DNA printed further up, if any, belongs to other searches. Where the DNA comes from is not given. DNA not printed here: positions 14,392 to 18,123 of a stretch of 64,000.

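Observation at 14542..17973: STAND-like regulator with inverted AfsR architecture (N-terminal MalT-type AAA, TPR and HEAT repeats, C-terminal SARP wHTH+BTAD)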

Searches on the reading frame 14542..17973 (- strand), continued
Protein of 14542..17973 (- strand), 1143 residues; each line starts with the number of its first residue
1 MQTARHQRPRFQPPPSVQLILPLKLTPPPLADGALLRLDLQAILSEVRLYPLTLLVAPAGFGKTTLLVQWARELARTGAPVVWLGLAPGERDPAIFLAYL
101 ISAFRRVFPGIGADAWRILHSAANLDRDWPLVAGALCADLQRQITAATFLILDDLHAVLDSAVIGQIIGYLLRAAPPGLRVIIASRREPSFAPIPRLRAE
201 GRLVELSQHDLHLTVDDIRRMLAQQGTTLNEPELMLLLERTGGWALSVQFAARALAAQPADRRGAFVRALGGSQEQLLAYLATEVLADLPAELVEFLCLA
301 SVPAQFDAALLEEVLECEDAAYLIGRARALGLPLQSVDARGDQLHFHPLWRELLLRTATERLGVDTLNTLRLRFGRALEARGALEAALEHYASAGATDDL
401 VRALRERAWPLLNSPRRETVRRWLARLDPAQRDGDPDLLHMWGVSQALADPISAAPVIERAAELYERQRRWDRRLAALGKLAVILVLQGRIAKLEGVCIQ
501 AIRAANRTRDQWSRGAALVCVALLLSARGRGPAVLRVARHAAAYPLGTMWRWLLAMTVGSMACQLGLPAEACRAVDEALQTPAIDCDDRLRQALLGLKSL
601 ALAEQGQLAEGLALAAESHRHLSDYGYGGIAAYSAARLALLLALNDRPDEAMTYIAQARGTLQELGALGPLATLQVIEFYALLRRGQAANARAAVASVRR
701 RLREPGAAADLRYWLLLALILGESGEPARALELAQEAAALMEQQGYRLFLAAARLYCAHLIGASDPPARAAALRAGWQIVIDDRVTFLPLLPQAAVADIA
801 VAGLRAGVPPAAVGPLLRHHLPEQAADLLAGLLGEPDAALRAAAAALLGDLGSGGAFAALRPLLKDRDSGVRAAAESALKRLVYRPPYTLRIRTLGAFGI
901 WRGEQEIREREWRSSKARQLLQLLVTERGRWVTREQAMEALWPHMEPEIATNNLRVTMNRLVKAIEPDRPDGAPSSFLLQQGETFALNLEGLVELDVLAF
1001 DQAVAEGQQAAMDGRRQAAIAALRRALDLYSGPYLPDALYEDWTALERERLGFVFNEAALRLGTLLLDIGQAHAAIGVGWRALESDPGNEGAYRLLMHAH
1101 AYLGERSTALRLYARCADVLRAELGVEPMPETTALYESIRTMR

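Call 34: find_related_loci(query=A2, collection=genome_contigs, flank=6000)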
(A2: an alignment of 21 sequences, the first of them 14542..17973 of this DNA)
Query A2 (1143 aa) in genome_contigs; peptide patterns used: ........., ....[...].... (x = any residue, [..] = any of these).
600 stretches matched a pattern (row limit reached: there are more); 555 encode a relative of the query (tblastn E <= 1e-3); the best 80 are kept; 80 distinct loci.
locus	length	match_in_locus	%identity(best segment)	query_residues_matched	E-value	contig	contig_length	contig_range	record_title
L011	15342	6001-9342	60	32-1143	0e+0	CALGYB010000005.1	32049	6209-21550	MAG: uncultured Roseiflexus sp. isolate R1_Bin_METABAT__47_1 genome assembly, contig: c_000001783933, whole genome shotg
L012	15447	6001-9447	48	20-1140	0e+0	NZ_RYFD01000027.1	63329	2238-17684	Candidatus Oscillochloris fontis strain Chuk17 NODE_49, whole genome shotgun sequence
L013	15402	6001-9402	48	35-1143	0e+0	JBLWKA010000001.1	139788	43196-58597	MAG: Oscillochloridaceae bacterium umkhey_bin13 bin13_contig_1, whole genome shotgun sequence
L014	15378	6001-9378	49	20-1141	0e+0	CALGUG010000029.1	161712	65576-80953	MAG TPA_asm: uncultured Chloroflexales bacterium isolate SRR4028131_bin.55_CONCOCT_v1.1_MAG genome assembly, contig: ERZ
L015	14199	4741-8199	46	15-1143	0e+0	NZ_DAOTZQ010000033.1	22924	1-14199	MAG: Chloroflexus sp. isolate H59_547 k97_121552, whole genome shotgun sequence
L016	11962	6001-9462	49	11-1141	0e+0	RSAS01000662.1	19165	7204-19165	MAG: Candidatus Viridilinea halotolerans isolate Chok-6 NODE_184_length_19165_cov_8.024228, whole genome shotgun sequenc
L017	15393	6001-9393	55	15-1143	0e+0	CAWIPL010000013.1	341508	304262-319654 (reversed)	MAG: uncultured Chloroflexia bacterium isolate MFD01721.bin.2.123 genome assembly, contig: contig_48641, whole genome sh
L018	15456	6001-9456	61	12-1143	0e+0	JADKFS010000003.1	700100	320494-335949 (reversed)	MAG: Candidatus Ribeiella danica isolate Ribe_BAT3C.183 tig00001491-10-6976170, whole genome shotgun sequence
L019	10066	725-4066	60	32-1143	0e+0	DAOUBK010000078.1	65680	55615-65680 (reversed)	MAG TPA_asm: Roseiflexus sp. isolate H69_722 k75_85242, whole genome shotgun sequence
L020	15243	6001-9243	43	19-1139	2e-57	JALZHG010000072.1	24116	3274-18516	MAG: Chloroflexota bacterium isolate PEA bin11 SC8832_NODE_75_length_24116_cov_1.546209, whole genome shotgun sequence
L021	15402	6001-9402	46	32-1143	0e+0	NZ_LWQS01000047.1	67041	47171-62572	Chloroflexus islandicus strain isl-2 NODE_28_length_67041_cov_28.7553_ID_3919, whole genome shotgun sequence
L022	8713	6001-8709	30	52-1008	2e-48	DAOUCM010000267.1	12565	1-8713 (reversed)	MAG TPA_asm: Anaerolineales bacterium isolate H81_821 379121, whole genome shotgun sequence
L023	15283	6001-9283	43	19-1139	7e-48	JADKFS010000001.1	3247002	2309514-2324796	MAG: Candidatus Ribeiella danica isolate Ribe_BAT3C.183 tig00000361-10-32415980, whole genome shotgun sequence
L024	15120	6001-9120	29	52-1139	3e-47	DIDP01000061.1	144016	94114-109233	MAG TPA_asm: Anaerolineales bacterium UBA5797 UBA5797_contig_34, whole genome shotgun sequence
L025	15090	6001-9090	29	52-1139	2e-46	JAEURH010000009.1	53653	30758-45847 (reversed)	MAG: Anaerolineales bacterium isolate new MAG-272 NODE_9_length_53653_cov_26.884967, whole genome shotgun sequence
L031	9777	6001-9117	31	52-1143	3e-42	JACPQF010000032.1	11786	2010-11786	MAG: Chloroflexi bacterium isolate NC_groundwater_646_Ag_B-0.1um_60_58 B_1_S1_Biohub_coassembly_k141_809508, whole genom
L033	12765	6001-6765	37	889-1140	6e-41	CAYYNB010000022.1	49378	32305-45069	MAG TPA_asm: uncultured Anaerolineaceae bacterium isolate SRP167436_co1_209 genome assembly, contig: NODE_860_length_493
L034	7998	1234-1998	41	889-1140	6e-40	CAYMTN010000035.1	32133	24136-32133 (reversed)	MAG TPA_asm: uncultured Anaerolineaceae bacterium isolate binchicken_co129_852 genome assembly, contig: NODE_3596_length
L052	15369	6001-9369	51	34-1140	0e+0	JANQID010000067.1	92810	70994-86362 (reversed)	MAG: Chloroflexaceae bacterium isolate PL24a_bin.39 k99_2463052, whole genome shotgun sequence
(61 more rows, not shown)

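Call 36: search_protein_representatives(protein=window:14542-17973:-)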
Query: 1143 residues. Proteins with E-value up to 0.001 (for the whole library): 68022; up to 1e-10: 36593; up to 1e-30: 4848. The best 150 are listed.
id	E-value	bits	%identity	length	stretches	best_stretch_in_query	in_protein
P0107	0.0e+00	1097.6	52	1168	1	7-1139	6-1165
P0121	6.5e-271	918.3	54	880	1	63-938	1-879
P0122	2.6e-217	740.8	49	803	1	345-1140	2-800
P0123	9.6e-136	470.7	54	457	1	705-1141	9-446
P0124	7.3e-128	444.6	61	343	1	799-1140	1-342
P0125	1.1e-124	434.2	67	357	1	16-323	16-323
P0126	2.8e-111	389.7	65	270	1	875-1143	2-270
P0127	5.7e-104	365.5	35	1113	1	35-1140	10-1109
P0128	1.5e-101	357.6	32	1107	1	20-1141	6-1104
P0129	1.3e-99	351.1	33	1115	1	27-1129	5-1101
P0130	2.1e-96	340.5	34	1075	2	860-1139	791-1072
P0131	3.0e-95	336.6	33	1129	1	15-1139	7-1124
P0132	3.6e-95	336.4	31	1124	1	20-1141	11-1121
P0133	5.1e-95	335.9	39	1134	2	793-1140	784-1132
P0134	5.8e-94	332.4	33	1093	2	880-1139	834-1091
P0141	1.1e-87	311.7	33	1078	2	882-1140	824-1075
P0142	1.1e-85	305.0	28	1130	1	24-1132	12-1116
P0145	4.1e-84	299.8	33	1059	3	883-1140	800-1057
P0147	1.5e-81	291.3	35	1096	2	851-1140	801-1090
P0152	5.4e-79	282.8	32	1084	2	874-1140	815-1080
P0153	1.6e-78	281.2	26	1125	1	20-1140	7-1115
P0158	2.3e-77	277.5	34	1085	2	883-1140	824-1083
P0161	9.1e-77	275.4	33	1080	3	884-1138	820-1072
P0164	3.4e-76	273.6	33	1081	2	872-1140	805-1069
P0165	5.7e-76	272.8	28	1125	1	24-1141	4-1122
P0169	1.3e-75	271.6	30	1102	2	855-1140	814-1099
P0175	2.4e-74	267.4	31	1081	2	881-1138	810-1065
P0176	3.4e-74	266.9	27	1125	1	24-1140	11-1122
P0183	6.8e-73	262.6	29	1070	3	880-1138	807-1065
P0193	1.4e-71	258.2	28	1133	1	21-1140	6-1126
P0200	3.2e-70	253.8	32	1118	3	826-1140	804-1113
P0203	8.6e-70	252.3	27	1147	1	19-1131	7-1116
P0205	1.6e-69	251.4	30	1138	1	19-1140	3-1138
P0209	3.6e-69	250.3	30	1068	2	885-1140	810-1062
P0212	1.6e-68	248.1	33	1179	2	815-1142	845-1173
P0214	5.3e-68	246.4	31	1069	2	637-1140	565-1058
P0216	7.8e-68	245.9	34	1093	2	686-1140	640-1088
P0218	1.8e-67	244.7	29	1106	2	856-1140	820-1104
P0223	7.8e-67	242.6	29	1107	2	818-1140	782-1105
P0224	1.2e-66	242.0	30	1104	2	874-1140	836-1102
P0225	1.5e-66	241.6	33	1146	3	843-1140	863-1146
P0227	6.1e-66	239.6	26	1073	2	883-1140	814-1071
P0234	2.1e-64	234.5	32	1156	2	796-1140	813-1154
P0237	3.5e-64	233.8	30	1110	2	859-1140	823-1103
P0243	8.8e-64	232.5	32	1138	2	20-493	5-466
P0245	1.3e-63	231.9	33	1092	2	876-1138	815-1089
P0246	1.7e-63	231.5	35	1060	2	879-1140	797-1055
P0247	1.9e-63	231.4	25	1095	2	20-773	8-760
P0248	2.0e-63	231.3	30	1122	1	24-1140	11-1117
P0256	6.4e-63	229.6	31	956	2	883-1140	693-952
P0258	8.9e-63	229.1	29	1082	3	714-1140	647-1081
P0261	1.0e-62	228.9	31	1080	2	879-1140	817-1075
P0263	1.5e-62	228.4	29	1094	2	847-1140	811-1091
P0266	2.0e-62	227.9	28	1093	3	847-1138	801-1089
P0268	2.5e-62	227.7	35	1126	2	883-1140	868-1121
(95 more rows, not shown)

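Call 40: list_cluster_members(proteins=[P0127, P0128, P0130, P0134, P0142, P0153, P0165, P0203, P0212, P0247])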
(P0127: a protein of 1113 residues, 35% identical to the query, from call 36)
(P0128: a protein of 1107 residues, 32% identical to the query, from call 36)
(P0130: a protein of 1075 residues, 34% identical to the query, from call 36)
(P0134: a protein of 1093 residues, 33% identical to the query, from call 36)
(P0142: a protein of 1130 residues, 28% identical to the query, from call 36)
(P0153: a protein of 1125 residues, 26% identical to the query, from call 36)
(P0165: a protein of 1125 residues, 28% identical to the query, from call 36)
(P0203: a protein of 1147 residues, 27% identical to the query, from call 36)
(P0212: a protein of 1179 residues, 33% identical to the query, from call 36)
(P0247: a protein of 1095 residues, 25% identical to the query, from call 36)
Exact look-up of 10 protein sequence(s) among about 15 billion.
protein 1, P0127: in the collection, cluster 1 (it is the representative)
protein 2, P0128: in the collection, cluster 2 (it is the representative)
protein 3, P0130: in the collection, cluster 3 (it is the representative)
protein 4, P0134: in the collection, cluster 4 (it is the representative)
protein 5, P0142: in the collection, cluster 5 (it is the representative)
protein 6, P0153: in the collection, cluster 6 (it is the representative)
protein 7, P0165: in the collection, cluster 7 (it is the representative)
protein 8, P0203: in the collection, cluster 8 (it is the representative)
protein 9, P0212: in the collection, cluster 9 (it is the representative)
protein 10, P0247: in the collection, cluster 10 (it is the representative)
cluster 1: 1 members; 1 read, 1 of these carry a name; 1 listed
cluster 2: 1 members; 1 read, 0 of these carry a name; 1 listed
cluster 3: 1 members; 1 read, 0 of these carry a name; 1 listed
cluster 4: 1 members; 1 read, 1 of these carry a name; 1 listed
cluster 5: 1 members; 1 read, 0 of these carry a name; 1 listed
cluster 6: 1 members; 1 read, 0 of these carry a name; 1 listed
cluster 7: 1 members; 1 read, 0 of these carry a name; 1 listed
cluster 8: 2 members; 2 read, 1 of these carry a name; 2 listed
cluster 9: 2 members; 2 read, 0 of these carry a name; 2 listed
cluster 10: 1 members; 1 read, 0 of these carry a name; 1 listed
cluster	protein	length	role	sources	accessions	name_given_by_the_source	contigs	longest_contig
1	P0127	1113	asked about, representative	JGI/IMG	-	LuxR family maltose regulon positive regulatory protein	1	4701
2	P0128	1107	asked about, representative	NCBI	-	-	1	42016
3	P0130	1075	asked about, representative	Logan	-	-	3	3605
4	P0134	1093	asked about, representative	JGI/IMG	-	LuxR family maltose regulon positive regulatory protein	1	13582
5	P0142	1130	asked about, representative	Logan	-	-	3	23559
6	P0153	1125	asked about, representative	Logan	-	-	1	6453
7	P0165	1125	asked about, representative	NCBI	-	-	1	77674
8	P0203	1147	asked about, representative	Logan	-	-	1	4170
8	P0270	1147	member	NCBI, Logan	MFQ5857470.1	MAG: tetratricopeptide repeat protein [Anaerolineae bacterium]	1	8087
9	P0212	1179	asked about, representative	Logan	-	-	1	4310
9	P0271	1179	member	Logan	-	-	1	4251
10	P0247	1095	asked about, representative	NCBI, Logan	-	-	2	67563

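Call 46: search_protein_families(library=pfam, proteins=[L001:11454-11675:-, L007:11560-11775:-, L004:11720-11962:-, L001:11769-11990:-, L001:13281-13502:-, L001:12008-13240:-], max_evalue=1)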
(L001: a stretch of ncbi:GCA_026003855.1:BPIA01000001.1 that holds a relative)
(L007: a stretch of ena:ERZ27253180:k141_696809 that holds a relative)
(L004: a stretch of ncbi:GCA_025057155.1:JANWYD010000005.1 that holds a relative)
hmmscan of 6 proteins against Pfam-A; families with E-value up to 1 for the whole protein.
L001:11454-11675:- (73 aa): 1 family
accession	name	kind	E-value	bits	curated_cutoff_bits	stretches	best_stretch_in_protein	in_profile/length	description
PF13976.11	gag_pre-integrs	-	0.23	11.7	28.4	1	15-35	17-37/67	GAG-pre-integrase domain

L007:11560-11775:- (71 aa): 0 families

L004:11720-11962:- (80 aa): 2 families
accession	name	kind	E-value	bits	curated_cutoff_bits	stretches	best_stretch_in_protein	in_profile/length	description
PF14084.11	DUF4264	-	0.17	12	27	1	30-55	2-27/52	Protein of unknown function (DUF4264)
PF00704.34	Glyco_hydro_18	-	0.29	11.2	29.6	1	28-71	163-196/317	Glycosyl hydrolases family 18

L001:11769-11990:- (73 aa): 0 families

L001:13281-13502:- (73 aa): 1 family
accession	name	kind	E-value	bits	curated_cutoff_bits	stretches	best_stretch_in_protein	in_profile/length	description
PF08671.16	SinI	-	0.28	11.4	31.4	0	2-13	17-28/28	Anti-repressor SinI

L001:12008-13240:- (410 aa): 1 family
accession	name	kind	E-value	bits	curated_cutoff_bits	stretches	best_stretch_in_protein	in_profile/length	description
PF00291.31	PALP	-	3.7e-90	302.7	35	1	18-305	4-295/295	Pyridoxal-phosphate dependent enzyme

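Call 53: predict_structure(alignment_id=A2)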
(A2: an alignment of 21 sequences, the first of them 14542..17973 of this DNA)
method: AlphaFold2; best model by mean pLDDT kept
length: 1143 residues; sequences in the alignment: 21
mean_pLDDT: 81.0   pTM: 0.56
mean pLDDT of the five models: 81.0, 80.9, 80.7, 80.4, 79.6
residues with pLDDT >= 90: 384; 70-90: 563; 50-70: 101; < 50: 95
segments of 3 or more residues with pLDDT < 50: 1-20, 883-910, 926-932, 971-973, 976-996, 1033-1046
pLDDT, mean of each block of 10 residues (from residue 1): 28 35 72 67 83 84 83 86 83 85 88 85 77 88 87 86 86 87 86 84 86 82 82 83 74 78 75 59 65 87 89 89 82 74 80 82 86 93 90 90 90 80 89 92 87 90 95 94 90 90 92 94 90 93 93 96 93 94 86 95 90 93 80 93 92 93 84 93 92 88 70 94 93 94 93 96 89 94 91 92 90 88 86 90 89 72 88 84 37 29 37 60 51 62 74 74 57 47 35 47 84 88 82 42 47 81 91 87 82 93 88 89 82 89 73
secondary structure, 60 per line:
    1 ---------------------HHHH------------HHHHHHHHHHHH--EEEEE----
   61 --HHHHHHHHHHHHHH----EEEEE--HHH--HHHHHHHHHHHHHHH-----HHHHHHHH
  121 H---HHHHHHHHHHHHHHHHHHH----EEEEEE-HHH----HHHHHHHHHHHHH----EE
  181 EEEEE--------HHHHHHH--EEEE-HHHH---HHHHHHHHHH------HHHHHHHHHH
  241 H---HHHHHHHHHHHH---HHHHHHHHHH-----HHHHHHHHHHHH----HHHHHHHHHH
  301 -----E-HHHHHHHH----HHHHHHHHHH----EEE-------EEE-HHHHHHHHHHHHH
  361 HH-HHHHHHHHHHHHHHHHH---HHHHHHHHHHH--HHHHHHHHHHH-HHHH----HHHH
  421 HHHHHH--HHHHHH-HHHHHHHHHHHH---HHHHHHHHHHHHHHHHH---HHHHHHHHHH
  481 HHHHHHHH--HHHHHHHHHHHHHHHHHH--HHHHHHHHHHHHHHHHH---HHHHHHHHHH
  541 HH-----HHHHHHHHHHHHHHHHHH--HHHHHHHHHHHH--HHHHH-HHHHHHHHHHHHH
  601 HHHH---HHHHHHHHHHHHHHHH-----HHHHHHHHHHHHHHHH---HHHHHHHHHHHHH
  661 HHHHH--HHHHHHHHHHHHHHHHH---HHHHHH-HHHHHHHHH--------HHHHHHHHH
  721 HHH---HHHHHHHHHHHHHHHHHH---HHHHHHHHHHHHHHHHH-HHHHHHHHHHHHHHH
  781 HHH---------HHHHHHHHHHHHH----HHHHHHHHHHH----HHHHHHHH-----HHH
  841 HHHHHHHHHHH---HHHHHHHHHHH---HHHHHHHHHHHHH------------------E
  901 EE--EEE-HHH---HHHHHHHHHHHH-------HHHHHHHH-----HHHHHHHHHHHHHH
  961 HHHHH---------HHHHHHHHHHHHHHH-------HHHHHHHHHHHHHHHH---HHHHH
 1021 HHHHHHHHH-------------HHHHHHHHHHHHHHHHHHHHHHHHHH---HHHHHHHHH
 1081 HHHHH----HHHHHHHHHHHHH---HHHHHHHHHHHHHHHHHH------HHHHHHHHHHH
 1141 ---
elements in order (helices of 4 or more, strands of 3 or more residues): H22-25 H38-49 E52-56 H63-76 E81-85 H93-107 H113-121 H125-143 E148-153 H162-174 E179-185 H194-200 E203-206 H208-211 H215-224 H231-241 H245-256 H260-269 H275-286 H291-300 H308-315 H320-329 E334-336 E344-346 H348-362 H364-380 H384-394 H397-407 H409-412 H417-426 H429-434 H436-447 H451-467 H471-488 H491-508 H511-527 H531-542 H548-565 H568-579 H582-586 H588-604 H608-623 H629-644 H648-665 H668-684 H688-693 H695-703 H712-723 H727-744 H748-764 H766-783 H793-805 H810-820 H825-832 H838-851 H855-865 H869-881 E900-902 E905-907 H915-926 H934-941 H947-965 H975-989 H997-1012 H1016-1029 H1043-1068 H1072-1085 H1090-1102 H1106-1123 H1130-1140
